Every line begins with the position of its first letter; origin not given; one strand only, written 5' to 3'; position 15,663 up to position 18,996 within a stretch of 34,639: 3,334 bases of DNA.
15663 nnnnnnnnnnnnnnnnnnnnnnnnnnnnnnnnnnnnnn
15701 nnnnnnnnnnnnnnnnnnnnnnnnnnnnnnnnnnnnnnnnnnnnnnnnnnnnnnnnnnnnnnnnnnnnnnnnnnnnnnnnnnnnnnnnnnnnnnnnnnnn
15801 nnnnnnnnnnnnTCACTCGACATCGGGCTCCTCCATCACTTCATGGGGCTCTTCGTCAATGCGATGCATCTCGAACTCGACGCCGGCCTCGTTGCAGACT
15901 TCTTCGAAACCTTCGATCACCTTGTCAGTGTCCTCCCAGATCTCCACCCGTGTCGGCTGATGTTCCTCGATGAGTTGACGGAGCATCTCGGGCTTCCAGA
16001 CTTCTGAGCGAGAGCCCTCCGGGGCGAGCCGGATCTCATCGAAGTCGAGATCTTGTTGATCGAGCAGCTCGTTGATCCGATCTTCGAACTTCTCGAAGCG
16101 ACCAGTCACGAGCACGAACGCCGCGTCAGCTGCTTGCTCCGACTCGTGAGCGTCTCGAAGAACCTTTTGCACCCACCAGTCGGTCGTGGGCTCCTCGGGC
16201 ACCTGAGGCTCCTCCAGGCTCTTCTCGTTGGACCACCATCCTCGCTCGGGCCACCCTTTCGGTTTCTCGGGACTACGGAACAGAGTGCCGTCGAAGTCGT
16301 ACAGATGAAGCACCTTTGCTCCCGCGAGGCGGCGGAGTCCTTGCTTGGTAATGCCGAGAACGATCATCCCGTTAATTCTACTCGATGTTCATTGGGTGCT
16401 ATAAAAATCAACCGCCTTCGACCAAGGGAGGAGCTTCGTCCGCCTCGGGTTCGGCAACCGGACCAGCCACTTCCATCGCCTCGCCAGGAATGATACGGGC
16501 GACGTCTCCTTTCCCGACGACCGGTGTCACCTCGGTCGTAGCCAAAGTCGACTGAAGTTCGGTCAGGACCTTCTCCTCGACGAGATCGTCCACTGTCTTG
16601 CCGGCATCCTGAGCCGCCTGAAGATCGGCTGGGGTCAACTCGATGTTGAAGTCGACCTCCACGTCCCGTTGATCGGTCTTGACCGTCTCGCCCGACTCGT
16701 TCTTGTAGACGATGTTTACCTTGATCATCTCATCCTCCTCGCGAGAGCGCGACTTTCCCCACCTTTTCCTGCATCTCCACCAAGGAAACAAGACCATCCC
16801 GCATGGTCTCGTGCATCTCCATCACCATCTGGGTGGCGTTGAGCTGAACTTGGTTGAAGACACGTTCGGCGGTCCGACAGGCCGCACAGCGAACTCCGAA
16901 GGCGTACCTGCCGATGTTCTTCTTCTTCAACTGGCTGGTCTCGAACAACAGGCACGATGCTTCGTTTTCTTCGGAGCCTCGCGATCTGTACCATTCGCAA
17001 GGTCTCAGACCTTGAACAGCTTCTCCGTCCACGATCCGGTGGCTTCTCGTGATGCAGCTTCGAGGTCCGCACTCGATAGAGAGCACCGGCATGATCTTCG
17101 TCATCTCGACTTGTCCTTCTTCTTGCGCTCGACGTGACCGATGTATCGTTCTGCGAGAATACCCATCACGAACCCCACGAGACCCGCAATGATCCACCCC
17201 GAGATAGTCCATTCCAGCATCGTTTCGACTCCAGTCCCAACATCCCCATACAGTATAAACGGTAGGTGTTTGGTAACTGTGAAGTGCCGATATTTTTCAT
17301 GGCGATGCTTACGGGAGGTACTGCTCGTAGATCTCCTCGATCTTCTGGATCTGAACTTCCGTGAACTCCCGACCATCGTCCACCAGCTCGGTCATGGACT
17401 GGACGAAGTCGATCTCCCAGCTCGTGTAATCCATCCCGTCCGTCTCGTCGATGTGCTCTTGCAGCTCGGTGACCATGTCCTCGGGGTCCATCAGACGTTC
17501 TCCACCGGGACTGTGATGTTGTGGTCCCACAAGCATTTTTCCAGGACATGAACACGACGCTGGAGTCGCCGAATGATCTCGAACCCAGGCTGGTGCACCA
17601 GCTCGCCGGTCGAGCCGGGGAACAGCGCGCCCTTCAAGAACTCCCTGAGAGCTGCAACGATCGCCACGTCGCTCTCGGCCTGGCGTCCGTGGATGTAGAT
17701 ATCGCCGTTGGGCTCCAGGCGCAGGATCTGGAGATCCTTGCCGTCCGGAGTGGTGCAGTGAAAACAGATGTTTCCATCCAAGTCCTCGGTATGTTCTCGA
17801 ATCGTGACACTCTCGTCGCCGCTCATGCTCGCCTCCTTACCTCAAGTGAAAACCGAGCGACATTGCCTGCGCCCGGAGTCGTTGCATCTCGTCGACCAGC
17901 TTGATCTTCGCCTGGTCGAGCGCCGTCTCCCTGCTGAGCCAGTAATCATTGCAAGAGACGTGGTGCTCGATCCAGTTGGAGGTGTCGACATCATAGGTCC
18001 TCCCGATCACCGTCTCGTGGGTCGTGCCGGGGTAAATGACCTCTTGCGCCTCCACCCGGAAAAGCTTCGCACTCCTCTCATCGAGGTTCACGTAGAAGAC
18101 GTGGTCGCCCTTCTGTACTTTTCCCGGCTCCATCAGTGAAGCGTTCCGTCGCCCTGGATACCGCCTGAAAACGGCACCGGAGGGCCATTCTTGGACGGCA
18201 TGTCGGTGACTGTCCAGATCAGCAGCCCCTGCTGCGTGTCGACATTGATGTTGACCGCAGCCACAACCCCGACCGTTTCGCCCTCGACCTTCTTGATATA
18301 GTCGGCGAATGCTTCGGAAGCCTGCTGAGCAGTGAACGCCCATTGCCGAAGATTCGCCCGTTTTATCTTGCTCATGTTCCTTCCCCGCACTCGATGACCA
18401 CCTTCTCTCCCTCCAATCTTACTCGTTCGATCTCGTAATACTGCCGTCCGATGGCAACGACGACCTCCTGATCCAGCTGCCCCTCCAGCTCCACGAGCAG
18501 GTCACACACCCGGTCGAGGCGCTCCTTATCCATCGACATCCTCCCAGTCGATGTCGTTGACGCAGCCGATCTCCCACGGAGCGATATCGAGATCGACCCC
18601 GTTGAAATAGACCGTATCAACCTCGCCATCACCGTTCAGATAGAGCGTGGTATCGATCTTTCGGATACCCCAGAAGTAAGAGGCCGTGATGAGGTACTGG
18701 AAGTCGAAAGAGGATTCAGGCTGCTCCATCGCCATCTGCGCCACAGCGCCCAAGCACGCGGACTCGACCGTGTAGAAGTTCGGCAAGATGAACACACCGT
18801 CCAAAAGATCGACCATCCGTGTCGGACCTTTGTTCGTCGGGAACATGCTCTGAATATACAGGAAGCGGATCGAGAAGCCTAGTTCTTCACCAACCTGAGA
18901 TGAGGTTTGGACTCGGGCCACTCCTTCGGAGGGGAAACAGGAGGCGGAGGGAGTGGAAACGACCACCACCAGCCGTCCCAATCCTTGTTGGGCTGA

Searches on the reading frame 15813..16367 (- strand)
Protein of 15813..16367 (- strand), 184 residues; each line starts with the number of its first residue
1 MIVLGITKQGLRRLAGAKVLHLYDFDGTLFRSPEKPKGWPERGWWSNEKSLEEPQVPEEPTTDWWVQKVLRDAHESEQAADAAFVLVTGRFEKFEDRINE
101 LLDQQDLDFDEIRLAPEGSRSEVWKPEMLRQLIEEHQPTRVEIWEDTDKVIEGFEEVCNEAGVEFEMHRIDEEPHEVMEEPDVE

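Call 14: search_protein_families(library=pfam, proteins=[window:15813-16367:-], max_evalue=0.01)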
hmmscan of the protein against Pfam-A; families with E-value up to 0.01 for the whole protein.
window:15813-16367:- (184 aa): 1 family
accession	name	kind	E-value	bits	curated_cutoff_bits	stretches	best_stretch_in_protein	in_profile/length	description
PF10307.15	HAD_SAK_1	-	2.4e-17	63.8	25.6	1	37-162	21-165/203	HAD domain family 1 in Swiss Army Knife RNA repair proteins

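Call 51: search_protein_families(library=phrogs, proteins=[window:15813-16367:-], max_evalue=0.001)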
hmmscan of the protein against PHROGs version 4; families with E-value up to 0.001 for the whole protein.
window:15813-16367:- (184 aa): 1 family
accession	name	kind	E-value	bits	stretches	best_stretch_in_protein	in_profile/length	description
phrog_415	-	other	5.3e-07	30.5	1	21-156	24-156/218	polynucleotide kinase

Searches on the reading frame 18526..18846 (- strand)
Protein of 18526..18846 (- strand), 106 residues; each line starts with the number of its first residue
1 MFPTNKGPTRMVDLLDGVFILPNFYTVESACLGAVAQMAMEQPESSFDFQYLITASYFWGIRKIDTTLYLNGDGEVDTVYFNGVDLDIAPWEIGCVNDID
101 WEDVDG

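Call 14: search_protein_families(library=pfam, proteins=[window:18526-18846:-], max_evalue=0.01)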
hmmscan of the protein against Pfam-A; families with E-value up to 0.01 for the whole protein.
window:18526-18846:- (106 aa): 0 families

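Call 17: find_related_loci(query=window:18526-18846:-, collection=viral_contigs, flank=10000)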
Query window:18526-18846:- (106 aa) in viral_contigs; peptide patterns used: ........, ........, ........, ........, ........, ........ (x = any residue, [..] = any of these).
14 stretches matched a pattern, but none encodes a relative of the query by tblastn (E <= 1e-3).

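Call 51: search_protein_families(library=phrogs, proteins=[window:18526-18846:-], max_evalue=0.001)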
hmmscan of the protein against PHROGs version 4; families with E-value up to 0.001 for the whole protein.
window:18526-18846:- (106 aa): 0 families
